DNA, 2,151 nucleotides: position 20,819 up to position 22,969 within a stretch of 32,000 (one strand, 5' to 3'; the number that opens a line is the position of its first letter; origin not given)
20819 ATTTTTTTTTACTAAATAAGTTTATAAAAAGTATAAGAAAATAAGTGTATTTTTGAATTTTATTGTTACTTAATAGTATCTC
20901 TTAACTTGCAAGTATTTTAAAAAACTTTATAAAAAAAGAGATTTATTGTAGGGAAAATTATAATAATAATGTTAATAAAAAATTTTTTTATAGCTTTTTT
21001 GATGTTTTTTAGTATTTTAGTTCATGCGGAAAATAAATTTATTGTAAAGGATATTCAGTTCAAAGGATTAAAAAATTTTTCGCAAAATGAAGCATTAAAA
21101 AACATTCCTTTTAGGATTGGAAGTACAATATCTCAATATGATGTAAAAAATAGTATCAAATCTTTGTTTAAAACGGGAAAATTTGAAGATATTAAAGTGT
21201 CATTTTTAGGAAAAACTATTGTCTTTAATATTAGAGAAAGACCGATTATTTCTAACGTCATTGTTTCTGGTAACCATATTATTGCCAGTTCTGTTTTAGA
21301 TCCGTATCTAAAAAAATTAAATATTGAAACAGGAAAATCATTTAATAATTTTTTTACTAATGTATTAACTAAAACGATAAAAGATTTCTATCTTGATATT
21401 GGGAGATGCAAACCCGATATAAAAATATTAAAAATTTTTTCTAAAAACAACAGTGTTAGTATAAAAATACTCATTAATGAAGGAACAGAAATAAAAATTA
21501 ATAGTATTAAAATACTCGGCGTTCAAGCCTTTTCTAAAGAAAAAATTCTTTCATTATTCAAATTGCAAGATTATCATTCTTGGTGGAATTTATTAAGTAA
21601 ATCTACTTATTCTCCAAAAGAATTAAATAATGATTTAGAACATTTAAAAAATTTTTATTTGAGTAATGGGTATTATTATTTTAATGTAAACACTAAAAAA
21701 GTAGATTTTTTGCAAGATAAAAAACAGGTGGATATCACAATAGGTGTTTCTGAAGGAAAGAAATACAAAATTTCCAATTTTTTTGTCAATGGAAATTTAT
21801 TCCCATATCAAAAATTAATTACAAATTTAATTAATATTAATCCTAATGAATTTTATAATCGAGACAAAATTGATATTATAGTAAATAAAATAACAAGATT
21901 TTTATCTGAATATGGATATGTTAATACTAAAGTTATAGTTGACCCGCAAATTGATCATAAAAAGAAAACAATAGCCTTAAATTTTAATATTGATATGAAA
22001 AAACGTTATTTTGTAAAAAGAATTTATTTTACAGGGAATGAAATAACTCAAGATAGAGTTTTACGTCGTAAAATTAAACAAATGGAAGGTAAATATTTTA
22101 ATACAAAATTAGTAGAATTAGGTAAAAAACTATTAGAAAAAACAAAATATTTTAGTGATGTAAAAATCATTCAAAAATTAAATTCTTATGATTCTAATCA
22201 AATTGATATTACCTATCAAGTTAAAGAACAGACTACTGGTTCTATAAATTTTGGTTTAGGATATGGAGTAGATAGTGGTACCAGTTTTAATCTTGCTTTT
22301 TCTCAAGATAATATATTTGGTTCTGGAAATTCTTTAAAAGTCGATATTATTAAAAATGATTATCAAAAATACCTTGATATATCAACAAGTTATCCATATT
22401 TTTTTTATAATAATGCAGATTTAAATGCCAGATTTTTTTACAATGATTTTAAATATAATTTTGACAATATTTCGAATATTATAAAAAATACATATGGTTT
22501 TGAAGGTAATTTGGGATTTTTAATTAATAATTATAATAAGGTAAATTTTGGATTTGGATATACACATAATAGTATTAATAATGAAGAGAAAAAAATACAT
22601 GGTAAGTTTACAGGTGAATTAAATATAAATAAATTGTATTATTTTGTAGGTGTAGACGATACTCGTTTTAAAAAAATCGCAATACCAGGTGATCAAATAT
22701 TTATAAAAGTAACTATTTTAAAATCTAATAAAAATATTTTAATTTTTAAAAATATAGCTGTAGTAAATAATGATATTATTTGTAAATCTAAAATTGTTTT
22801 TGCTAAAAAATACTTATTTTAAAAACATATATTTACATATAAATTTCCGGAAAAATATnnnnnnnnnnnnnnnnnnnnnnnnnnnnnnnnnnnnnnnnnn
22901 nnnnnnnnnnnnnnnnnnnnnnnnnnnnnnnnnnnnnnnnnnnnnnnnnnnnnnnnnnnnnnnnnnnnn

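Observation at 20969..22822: The bamA ORF loses two-thirds of its beta-barrel and continues in frame into the C-terminal half of fabZ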

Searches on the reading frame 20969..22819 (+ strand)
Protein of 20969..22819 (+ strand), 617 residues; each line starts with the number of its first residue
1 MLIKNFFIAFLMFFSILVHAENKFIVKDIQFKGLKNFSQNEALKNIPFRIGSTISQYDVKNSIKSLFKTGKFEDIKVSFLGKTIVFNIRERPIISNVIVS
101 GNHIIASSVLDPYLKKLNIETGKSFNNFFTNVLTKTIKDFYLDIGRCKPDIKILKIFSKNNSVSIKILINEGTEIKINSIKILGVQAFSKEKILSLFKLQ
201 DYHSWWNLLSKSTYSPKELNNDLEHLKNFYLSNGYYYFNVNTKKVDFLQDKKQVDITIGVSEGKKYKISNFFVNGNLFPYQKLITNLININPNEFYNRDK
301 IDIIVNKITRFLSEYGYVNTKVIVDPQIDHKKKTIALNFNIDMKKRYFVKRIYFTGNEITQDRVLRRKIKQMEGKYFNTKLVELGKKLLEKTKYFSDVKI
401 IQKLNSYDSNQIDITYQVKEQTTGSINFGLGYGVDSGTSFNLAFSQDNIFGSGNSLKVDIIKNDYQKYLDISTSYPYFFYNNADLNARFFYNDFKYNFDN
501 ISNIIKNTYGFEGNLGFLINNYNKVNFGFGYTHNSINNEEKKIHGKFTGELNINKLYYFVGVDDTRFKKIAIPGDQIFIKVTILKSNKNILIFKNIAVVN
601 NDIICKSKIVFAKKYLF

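Call 3: search_protein_families(library=pfam, proteins=[window:20969-22819:+], max_evalue=1)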
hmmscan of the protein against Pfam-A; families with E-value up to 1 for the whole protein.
window:20969-22819:+ (617 aa): 6 families
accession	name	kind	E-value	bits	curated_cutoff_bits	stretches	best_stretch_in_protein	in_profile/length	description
PF07244.20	POTRA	-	1.4e-53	179.9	21.3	5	176-263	2-79/79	Surface antigen variable number repeat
PF01103.29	Omp85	-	2.6e-12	47.4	24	1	448-542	1-95/325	Omp85 superfamily domain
PF08479.16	POTRA_2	-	7.5e-08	32.5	24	1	296-337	31-71/76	POTRA domain, ShlB-type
PF07977.19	FabA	-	0.00037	20.6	23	1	552-606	78-136/138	FabA-like domain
PF01454.25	MAGE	-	0.031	14.5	25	1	93-142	125-178/207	MAGE homology domain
PF08478.15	POTRA_1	-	0.14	13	23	0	176-208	2-34/69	POTRA domain, FtsQ-type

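Call 4: search_protein_families(library=ncbifam, proteins=[window:20969-22819:+], max_evalue=1)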
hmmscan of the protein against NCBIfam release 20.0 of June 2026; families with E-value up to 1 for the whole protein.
window:20969-22819:+ (617 aa): 10 families
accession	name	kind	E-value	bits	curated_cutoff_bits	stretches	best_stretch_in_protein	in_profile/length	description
TIGR03303.1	OM_YaeT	equivalog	2.2e-147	492.5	297.15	1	24-541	1-515/741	outer membrane protein assembly factor BamA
NF008287.0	PRK11067.1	subfamily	7e-144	481.1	1181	1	1-543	1-543/802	outer membrane protein assembly factor BamA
NF047950.2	ATportTamA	equivalog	3.4e-21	75.4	625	2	337-473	172-308/569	autotransporter assembly complex protein TamA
NF000582.1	PRK00006.1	equivalog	1.2e-12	47.9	113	1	552-612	76-136/137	3-hydroxyacyl-ACP dehydratase FabZ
NF052279.1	lipo_TamL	exception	3.8e-11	42.2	400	3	352-460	264-376/747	translocation and assembly module lipoprotein TamL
TIGR01750.1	fabZ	equivalog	2.5e-10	40.3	155.15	1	554-612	82-140/141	3-hydroxyacyl-ACP dehydratase FabZ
NF058613.1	OMPAssmBamADein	equivalog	1.3e-09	36.6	1050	2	350-476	409-539/857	outer membrane protein assembly factor BamA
NF009667.0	PRK13188.1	equivalog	2.8e-08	32.9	465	1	554-611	399-457/464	bifunctional UDP-3-O-[3-hydroxymyristoyl] N-acetylglucosamine deacetylase/3-hydroxyacyl-ACP dehydratase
NF058663.1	cispen_cyc_AmcE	equivalog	0.00024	21.2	140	1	559-609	88-138/153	cispentacin biosynthesis cyclizing decarboxylase AmcE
TIGR00992.1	3a0901s03IAP75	subfamily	0.0024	16.2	1163.25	1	302-468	226-409/718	IAP75 family chloroplast envelope protein translocase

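Call 5: find_encoding_contigs(protein=window:20969-22819:+, flank=6000, max_places=6)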
Protein window:20969-22819:+ (617 aa): no gene with exactly this product is on record in the collection.

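Call 6: find_homologous_proteins(query=window:20969-22819:+, max_evalue=1e-20)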
Query window:20969-22819:+ (617 aa): 116 proteins with E <= 1e-20 among 8000 candidates.
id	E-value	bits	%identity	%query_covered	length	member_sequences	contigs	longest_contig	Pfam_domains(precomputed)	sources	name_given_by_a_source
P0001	0.0e+0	1178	99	89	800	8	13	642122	PF08479.17,PF07244.21,PF01103.30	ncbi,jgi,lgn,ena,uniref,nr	ncbi:outer membrane protein assembly factor BamA [Buchnera aphidicola]|uniref:Outer membrane protein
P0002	7.1e-254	862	69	95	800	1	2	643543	PF08479.17,PF07244.21,PF01103.30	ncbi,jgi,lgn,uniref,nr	ncbi:outer membrane protein assembly factor BamA [Buchnera aphidicola (Acyrthosiphon lactucae)]|unir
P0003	4.8e-250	849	71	88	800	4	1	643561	PF08479.17,PF07244.21,PF01103.30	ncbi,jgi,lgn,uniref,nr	ncbi:outer membrane protein assembly factor BamA [Buchnera aphidicola]|uniref:Outer membrane protein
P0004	8.0e-250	849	71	88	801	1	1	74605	PF08479.17,PF07244.21,PF01103.30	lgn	-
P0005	3.2e-246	837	69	90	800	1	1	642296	PF08479.17,PF07244.21,PF01103.30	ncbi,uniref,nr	ncbi:MAG: outer membrane protein assembly factor BamA [Buchnera aphidicola (Microlophium carnosum)]|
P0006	6.3e-245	832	69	89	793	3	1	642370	PF08479.17,PF07244.21,PF01103.30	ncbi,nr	ncbi:MAG: outer membrane protein assembly factor BamA [Buchnera aphidicola (Acyrthosiphon caraganae)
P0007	2.9e-239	814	70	88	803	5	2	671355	PF08479.17,PF07244.21,PF01103.30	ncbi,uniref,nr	ncbi:outer membrane protein assembly factor BamA [Buchnera aphidicola (Sitobion miscanthi)]|uniref:o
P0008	5.7e-233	793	68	88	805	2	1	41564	PF07244.21,PF01103.30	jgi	-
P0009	1.6e-232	791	67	88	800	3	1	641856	PF08479.17,PF07244.21,PF01103.30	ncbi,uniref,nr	ncbi:outer membrane protein assembly factor BamA [Buchnera aphidicola (Hyperomyzus lactucae)]|uniref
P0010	1.1e-226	772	65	90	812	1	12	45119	PF07244.21,PF01103.30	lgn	-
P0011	3.6e-222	757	65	88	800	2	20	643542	PF08479.17,PF07244.21,PF01103.30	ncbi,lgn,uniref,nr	ncbi:outer membrane protein assembly factor BamA [Buchnera aphidicola]|uniref:Outer membrane protein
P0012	7.9e-220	750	64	88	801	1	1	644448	PF07244.21,PF01103.30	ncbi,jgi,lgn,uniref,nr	ncbi:outer membrane protein assembly factor BamA [Buchnera aphidicola (Brachycaudus cardui)]|uniref:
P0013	2.2e-219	748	63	88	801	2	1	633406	PF08479.17,PF07244.21,PF01103.30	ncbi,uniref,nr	ncbi:outer membrane protein assembly factor BamA [Buchnera aphidicola]|uniref:Outer membrane protein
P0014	2.6e-217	741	64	85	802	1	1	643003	PF08479.17,PF07244.21,PF01103.30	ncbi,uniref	ncbi:outer membrane protein assembly factor BamA [Buchnera aphidicola]|uniref:outer membrane protein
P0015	6.8e-208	710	62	87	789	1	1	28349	PF08478.16,PF07244.21,PF01103.30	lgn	-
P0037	4.6e-171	589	53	88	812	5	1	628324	PF08479.17,PF07244.21,PF01103.30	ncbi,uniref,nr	ncbi:outer membrane protein assembly factor BamA [Buchnera aphidicola (Aphis gossypii)]|uniref:Outer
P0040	1.2e-155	538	49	87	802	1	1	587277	PF07244.21,PF01103.30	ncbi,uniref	ncbi:outer membrane protein assembly factor BamA [Buchnera aphidicola]|uniref:outer membrane protein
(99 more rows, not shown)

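Call 7: find_encoding_contigs(protein=P0001, flank=8000, max_places=8)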
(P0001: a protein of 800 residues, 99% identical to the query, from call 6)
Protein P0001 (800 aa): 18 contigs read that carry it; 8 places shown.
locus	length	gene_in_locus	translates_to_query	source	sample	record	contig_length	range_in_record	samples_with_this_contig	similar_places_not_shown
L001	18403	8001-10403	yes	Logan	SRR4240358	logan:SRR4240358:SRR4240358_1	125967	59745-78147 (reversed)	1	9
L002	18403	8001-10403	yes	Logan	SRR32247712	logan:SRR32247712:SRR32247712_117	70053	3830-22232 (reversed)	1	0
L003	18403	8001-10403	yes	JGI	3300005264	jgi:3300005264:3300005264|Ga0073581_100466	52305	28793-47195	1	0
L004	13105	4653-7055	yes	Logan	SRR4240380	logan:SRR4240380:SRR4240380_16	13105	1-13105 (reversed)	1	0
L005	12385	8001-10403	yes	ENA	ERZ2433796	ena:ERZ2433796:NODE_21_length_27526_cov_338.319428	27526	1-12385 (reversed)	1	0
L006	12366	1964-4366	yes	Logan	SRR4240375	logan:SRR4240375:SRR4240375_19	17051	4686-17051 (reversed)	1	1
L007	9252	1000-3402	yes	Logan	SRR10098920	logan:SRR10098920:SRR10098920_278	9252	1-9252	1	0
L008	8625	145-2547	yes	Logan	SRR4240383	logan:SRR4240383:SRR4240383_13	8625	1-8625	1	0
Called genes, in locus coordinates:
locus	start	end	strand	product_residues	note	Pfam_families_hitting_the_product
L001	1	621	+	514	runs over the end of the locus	PF00089:Trypsin, PF13365:Trypsin_2, PF00595:PDZ, PF13180:PDZ_2, PF17820:PDZ_6 (weak), PF00595:PDZ (weak), PF13180:PDZ_2 (weak), PF17820:PDZ_6 (weak)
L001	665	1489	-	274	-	PF14805:THDPS_N_2, PF25084:LbH_EIF2B (weak), PF25087:GMPPB_C (faint), PF00132:Hexapep, PF14602:Hexapep_2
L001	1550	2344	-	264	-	PF00557:Peptidase_M24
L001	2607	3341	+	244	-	PF00318:Ribosomal_S2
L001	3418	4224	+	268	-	PF00889:EF_TS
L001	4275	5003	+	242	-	PF00696:AA_kinase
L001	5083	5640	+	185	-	PF01765:RRF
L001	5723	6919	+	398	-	PF02670:DXP_reductoisom, PF08436:DXP_redisom_C, PF13288:DXPR_C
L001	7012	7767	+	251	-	PF01255:Prenyltransf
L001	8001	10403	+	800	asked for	PF07244:POTRA (weak), PF08479:POTRA_2 (faint), PF07244:POTRA, PF01103:Omp85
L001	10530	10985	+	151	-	PF22817:ApeP-like (weak), PF07977:FabA, PF22818:ApeI-like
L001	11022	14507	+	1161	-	PF02811:PHP, PF07733:DNA_pol3_alpha, PF17657:DNA_pol3_finger, PF14579:HHH_6, PF01336:tRNA_anti-codon (weak), PF20914:DNA_pol_IIIA_C (weak)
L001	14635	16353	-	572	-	PF00587:tRNA-synt_2b, PF04073:tRNA_edit, PF03129:HGTP_anticodon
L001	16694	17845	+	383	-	PF01312:Bac_export_2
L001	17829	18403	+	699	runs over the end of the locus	PF00771:FHIPEP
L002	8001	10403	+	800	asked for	PF07244:POTRA (weak), PF08479:POTRA_2 (faint), PF07244:POTRA, PF01103:Omp85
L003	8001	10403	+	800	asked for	PF07244:POTRA (weak), PF08479:POTRA_2 (faint), PF07244:POTRA, PF01103:Omp85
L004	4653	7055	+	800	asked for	PF07244:POTRA (weak), PF08479:POTRA_2 (faint), PF07244:POTRA, PF01103:Omp85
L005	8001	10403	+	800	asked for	PF07244:POTRA (weak), PF08479:POTRA_2 (faint), PF07244:POTRA, PF01103:Omp85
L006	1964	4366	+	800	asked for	PF07244:POTRA (weak), PF08479:POTRA_2 (faint), PF07244:POTRA, PF01103:Omp85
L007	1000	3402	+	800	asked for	PF07244:POTRA (weak), PF08479:POTRA_2 (faint), PF07244:POTRA, PF01103:Omp85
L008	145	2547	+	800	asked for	PF07244:POTRA (weak), PF08479:POTRA_2 (faint), PF07244:POTRA, PF01103:Omp85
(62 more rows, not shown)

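Call 15: list_cluster_members(proteins=[P0001, window:20969-22819:+])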
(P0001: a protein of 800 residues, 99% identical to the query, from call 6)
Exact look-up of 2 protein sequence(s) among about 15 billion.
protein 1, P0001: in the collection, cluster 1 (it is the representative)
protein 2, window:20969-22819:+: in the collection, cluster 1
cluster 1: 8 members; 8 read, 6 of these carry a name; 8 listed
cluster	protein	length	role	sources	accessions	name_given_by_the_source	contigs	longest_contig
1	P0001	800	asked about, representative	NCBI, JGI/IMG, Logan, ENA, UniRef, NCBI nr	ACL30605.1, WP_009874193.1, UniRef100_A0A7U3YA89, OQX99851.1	outer membrane protein assembly factor BamA [Buchnera aphidicola] | Outer membrane protein assembly factor BamA n=1 Tax=Buchnera aphidicola subsp. ...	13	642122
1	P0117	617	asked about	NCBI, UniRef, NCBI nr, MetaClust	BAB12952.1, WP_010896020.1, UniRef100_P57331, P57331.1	hypothetical protein [Buchnera aphidicola str. APS (Acyrthosiphon pisum)] | Outer membrane protein assembly factor BamA n=1 Tax=Buchnera aphidicola subsp. ... | outer membrane protein assembly factor BamA [Buchnera aphidicola]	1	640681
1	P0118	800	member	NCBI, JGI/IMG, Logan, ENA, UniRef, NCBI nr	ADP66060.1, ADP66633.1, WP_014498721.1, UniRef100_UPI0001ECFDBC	outer membrane protein assembly factor BamA [Buchnera aphidicola] | outer membrane protein assembly factor BamA n=1 Tax=Buchnera aphidicola TaxID=9 ...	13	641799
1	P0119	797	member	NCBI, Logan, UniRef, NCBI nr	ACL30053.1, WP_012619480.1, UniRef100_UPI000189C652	outer membrane protein assembly factor BamA [Buchnera aphidicola] | outer membrane protein assembly factor BamA n=1 Tax=Buchnera aphidicola TaxID=9 ...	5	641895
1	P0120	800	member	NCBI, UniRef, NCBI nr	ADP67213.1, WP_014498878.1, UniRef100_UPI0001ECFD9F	outer membrane protein assembly factor BamA [Buchnera aphidicola] | outer membrane protein assembly factor BamA n=1 Tax=Buchnera aphidicola TaxID=9 ...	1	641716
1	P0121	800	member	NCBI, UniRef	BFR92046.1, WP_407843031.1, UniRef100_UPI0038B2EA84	hypothetical protein Buap_2280 [Buchnera aphidicola str. APS (Acyrthosiphon pisum)] | outer membrane protein assembly factor BamA n=1 Tax=Buchnera aphidicola TaxID=9 ...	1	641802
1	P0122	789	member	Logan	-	-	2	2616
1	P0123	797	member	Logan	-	-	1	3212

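Call 24: find_encoding_contigs(protein=P0037, flank=5000, max_places=1)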
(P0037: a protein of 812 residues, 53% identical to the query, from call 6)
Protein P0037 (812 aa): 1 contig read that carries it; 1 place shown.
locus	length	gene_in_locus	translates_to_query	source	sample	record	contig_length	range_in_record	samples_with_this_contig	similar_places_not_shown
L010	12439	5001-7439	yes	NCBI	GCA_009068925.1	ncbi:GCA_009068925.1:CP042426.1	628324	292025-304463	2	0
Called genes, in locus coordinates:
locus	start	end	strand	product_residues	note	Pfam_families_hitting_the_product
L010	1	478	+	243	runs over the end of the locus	PF00318:Ribosomal_S2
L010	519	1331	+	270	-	PF00889:EF_TS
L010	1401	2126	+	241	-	PF00696:AA_kinase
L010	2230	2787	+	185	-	PF01765:RRF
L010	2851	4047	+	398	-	PF02670:DXP_reductoisom, PF08436:DXP_redisom_C, PF13288:DXPR_C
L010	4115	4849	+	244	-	PF01255:Prenyltransf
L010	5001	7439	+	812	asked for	PF08479:POTRA_2 (faint), PF07244:POTRA, PF01103:Omp85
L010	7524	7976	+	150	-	PF22817:ApeP-like (weak), PF07977:FabA, PF22818:ApeI-like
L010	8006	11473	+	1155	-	PF02811:PHP, PF07733:DNA_pol3_alpha, PF17657:DNA_pol3_finger, PF14579:HHH_6, PF01336:tRNA_anti-codon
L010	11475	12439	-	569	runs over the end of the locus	PF00587:tRNA-synt_2b, PF04073:tRNA_edit, PF03129:HGTP_anticodon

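Call 25: find_encoding_contigs(protein=P0040, flank=5000, max_places=1)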
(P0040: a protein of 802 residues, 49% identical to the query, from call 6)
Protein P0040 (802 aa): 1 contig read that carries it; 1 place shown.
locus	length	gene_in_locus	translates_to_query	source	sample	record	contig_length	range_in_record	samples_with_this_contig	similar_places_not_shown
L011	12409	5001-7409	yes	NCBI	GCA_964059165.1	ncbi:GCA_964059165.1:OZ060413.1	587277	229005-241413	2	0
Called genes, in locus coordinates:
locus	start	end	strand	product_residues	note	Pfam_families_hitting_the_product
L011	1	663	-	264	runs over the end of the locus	PF00557:Peptidase_M24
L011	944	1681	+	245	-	PF00318:Ribosomal_S2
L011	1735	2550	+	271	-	PF00889:EF_TS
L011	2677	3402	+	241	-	PF00696:AA_kinase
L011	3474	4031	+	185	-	PF01765:RRF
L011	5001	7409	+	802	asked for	PF07244:POTRA, PF01103:Omp85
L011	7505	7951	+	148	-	PF07977:FabA, PF22818:ApeI-like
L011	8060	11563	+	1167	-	PF02811:PHP, PF07733:DNA_pol3_alpha, PF17657:DNA_pol3_finger, PF14579:HHH_6, PF01336:tRNA_anti-codon (weak), PF20914:DNA_pol_IIIA_C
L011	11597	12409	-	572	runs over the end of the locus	PF00587:tRNA-synt_2b, PF04073:tRNA_edit, PF03129:HGTP_anticodon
